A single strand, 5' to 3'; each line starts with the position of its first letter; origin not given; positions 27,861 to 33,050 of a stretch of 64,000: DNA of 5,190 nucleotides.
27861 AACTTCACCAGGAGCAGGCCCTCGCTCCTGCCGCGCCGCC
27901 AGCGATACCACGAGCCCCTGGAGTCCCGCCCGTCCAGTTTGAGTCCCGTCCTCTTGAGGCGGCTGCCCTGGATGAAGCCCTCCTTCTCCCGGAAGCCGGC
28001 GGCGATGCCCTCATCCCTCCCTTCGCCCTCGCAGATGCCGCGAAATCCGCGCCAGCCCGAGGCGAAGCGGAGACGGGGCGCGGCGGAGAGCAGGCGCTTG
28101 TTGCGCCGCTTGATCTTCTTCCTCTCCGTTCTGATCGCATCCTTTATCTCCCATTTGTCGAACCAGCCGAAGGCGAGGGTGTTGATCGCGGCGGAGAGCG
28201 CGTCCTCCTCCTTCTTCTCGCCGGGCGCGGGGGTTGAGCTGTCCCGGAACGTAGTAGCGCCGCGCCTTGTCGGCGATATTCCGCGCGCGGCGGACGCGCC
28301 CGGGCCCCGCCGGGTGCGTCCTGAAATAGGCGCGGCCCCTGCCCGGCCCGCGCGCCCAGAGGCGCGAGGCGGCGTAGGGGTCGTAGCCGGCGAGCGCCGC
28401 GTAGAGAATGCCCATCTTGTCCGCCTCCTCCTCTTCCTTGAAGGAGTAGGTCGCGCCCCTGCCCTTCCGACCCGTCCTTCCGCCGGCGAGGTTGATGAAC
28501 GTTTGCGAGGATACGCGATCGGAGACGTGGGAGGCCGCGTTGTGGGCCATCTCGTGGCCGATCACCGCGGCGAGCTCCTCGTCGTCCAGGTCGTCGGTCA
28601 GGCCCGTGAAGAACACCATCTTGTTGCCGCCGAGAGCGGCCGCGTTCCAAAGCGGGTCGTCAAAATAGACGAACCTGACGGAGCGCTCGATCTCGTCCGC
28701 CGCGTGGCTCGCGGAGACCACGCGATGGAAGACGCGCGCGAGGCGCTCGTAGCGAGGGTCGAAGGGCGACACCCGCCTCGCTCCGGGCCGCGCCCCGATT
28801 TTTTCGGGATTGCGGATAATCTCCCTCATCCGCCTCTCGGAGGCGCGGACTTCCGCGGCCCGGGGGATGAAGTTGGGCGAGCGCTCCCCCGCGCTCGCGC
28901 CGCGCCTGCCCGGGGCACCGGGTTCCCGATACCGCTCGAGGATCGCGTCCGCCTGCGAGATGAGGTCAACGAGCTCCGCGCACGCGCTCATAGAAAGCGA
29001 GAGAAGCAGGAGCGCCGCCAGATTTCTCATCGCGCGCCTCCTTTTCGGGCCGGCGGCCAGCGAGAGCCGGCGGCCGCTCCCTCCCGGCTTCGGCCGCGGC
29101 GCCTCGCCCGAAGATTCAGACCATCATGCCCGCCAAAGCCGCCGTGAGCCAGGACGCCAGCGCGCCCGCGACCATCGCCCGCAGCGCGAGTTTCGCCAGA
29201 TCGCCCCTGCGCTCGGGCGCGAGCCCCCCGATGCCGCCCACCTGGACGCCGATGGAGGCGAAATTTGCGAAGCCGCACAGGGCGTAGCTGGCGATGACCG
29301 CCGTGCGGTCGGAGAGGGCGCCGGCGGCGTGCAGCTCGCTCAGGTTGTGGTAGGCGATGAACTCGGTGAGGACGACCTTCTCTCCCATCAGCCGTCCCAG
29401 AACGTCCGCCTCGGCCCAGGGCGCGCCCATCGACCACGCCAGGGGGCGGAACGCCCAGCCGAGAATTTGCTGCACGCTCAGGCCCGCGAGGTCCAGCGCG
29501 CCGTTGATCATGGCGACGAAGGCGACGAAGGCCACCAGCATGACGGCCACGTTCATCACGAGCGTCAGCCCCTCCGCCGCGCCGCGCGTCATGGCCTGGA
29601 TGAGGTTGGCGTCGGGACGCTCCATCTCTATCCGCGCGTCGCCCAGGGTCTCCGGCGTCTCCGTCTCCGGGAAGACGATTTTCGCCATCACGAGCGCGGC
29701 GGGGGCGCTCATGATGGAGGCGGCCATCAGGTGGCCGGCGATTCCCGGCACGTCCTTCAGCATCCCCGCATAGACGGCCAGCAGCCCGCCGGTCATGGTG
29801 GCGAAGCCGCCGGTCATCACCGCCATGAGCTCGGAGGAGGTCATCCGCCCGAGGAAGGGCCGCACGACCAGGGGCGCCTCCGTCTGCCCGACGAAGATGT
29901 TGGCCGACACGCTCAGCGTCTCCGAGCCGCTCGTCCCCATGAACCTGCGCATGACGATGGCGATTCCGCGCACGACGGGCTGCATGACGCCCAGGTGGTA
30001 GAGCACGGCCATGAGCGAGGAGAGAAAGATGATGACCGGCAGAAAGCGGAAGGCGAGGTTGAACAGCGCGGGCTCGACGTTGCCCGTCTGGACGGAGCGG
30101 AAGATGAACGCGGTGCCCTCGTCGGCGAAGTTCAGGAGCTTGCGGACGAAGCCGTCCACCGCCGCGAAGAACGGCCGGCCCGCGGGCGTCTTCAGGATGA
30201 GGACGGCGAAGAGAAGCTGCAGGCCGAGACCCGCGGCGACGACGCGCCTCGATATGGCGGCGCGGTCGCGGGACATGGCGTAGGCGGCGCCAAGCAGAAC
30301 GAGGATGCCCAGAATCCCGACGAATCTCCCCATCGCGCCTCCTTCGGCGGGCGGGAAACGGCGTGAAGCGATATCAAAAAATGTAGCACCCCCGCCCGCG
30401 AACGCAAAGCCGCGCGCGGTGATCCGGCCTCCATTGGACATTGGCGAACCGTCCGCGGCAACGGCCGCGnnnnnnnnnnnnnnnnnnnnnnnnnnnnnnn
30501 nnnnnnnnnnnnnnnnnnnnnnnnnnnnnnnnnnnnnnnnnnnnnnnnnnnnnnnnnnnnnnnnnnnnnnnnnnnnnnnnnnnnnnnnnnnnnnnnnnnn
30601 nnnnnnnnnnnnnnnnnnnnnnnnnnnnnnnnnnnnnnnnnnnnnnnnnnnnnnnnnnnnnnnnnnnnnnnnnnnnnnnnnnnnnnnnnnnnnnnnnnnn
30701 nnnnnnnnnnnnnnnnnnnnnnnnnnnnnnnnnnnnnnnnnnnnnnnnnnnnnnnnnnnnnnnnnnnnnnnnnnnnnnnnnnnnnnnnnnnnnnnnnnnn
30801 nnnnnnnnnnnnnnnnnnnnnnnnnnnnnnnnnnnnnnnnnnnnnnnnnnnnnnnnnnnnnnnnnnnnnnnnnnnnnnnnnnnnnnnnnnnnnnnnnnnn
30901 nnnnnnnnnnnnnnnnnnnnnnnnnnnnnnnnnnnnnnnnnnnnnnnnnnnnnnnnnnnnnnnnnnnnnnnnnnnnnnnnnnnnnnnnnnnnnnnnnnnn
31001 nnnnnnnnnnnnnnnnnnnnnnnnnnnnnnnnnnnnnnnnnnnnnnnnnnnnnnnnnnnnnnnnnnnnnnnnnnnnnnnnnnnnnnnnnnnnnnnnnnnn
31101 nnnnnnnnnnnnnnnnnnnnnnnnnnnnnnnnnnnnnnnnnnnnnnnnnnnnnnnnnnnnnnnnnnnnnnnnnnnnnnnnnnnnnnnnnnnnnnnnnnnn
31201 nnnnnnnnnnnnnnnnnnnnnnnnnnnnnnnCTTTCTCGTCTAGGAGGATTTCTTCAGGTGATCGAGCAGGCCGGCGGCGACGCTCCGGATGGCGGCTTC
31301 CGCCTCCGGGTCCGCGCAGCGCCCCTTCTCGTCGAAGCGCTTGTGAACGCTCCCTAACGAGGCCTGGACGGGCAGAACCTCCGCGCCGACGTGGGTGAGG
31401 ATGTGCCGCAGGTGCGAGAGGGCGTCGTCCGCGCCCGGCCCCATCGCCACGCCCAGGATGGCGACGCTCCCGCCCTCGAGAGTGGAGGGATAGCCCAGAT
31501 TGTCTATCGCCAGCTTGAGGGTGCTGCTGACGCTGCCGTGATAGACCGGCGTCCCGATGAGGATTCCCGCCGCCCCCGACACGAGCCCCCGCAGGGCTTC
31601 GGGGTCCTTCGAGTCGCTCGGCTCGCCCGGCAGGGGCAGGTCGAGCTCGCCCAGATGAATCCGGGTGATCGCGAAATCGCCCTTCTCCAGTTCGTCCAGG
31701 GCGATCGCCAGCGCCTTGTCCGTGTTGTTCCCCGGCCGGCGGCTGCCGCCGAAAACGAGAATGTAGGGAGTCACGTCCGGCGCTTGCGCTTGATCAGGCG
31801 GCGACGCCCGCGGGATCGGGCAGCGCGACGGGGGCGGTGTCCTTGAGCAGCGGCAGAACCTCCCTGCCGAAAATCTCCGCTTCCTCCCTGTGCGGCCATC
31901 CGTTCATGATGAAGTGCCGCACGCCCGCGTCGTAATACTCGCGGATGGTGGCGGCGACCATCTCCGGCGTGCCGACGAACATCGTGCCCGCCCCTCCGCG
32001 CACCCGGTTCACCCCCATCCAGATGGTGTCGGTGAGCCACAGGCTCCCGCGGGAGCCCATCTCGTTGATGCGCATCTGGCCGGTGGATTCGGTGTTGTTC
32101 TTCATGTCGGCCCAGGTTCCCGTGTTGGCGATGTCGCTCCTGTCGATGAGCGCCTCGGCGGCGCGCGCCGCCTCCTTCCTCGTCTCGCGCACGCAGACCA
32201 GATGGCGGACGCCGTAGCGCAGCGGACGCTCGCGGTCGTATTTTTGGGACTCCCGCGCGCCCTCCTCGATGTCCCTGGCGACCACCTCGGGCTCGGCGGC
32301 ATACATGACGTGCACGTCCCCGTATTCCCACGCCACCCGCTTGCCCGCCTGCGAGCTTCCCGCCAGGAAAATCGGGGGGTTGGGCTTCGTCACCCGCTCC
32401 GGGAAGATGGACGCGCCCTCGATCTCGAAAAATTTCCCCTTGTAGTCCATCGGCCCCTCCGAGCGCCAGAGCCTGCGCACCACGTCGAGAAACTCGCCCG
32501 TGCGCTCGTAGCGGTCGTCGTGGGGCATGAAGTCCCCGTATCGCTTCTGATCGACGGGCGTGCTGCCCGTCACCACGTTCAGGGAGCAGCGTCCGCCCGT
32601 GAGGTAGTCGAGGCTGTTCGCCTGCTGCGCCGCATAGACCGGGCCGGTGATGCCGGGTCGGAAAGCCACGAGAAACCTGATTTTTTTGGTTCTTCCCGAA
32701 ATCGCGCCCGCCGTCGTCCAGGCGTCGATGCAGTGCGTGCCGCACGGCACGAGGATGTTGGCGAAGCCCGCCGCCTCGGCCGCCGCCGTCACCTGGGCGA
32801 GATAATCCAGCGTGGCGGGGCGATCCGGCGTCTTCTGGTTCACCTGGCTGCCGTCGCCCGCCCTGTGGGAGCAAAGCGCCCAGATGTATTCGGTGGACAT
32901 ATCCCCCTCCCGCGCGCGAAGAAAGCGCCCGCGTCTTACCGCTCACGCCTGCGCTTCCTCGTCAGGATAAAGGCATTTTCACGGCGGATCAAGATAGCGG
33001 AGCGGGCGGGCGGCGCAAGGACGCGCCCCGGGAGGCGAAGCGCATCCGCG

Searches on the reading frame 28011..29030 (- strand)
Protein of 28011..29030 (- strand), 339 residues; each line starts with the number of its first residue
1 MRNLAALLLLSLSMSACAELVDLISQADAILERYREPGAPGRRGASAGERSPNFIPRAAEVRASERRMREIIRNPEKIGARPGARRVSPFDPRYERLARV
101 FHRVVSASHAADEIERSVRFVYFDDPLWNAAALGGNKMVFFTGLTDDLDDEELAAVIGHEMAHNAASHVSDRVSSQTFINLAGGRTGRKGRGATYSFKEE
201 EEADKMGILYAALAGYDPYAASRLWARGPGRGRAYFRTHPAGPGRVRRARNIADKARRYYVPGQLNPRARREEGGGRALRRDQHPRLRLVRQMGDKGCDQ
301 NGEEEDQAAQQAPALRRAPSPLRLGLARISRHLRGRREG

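Call 22: search_protein_families(library=pfam, proteins=[window:28011-29030:-], max_evalue=0.00001)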
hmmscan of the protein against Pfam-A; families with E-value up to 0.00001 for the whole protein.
window:28011-29030:- (339 aa): 1 family
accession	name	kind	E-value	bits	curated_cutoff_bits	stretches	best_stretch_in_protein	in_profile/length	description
PF01435.24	Peptidase_M48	-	3.7e-21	76.2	20.3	1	95-252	5-185/186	Peptidase family M48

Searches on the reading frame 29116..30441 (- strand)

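Call 20: search_protein_families(library=pfam, proteins=[window:29116-30441:-], max_evalue=0.00001)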
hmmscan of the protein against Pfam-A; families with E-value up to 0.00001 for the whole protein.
window:29116-30441:- (441 aa): 3 families
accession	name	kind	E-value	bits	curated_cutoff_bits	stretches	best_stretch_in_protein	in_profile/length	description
PF07662.18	Nucleos_tra2_C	-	3.8e-73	246.1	32.3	1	237-438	1-213/213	Na+ dependent nucleoside transporter C-terminus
PF01773.25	Nucleos_tra2_N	-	6.6e-23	81.5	27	1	44-116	1-73/74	Na+ dependent nucleoside transporter N-terminus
PF07670.19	Gate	-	4.4e-16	59.7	29.6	1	130-229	1-102/104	Nucleoside recognition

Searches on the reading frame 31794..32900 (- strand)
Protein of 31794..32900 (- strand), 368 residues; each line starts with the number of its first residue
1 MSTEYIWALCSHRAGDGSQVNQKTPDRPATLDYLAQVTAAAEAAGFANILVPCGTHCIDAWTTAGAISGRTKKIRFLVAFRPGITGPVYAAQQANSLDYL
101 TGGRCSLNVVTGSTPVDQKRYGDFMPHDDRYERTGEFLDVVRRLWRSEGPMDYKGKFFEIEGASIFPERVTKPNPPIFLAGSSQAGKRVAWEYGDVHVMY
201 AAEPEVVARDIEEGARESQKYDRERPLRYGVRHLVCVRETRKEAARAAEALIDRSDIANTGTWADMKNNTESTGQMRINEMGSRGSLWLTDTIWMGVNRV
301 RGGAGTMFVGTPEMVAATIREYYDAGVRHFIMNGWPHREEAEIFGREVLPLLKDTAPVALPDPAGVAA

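Call 20: search_protein_families(library=pfam, proteins=[window:31794-32900:-], max_evalue=0.00001)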
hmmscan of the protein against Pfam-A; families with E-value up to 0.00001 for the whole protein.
window:31794-32900:- (368 aa): 1 family
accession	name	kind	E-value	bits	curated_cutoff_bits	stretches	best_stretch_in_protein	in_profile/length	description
PF00296.26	Bac_luciferase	-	2.6e-65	221.3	27.9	1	22-329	19-314/314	Luciferase-like monooxygenase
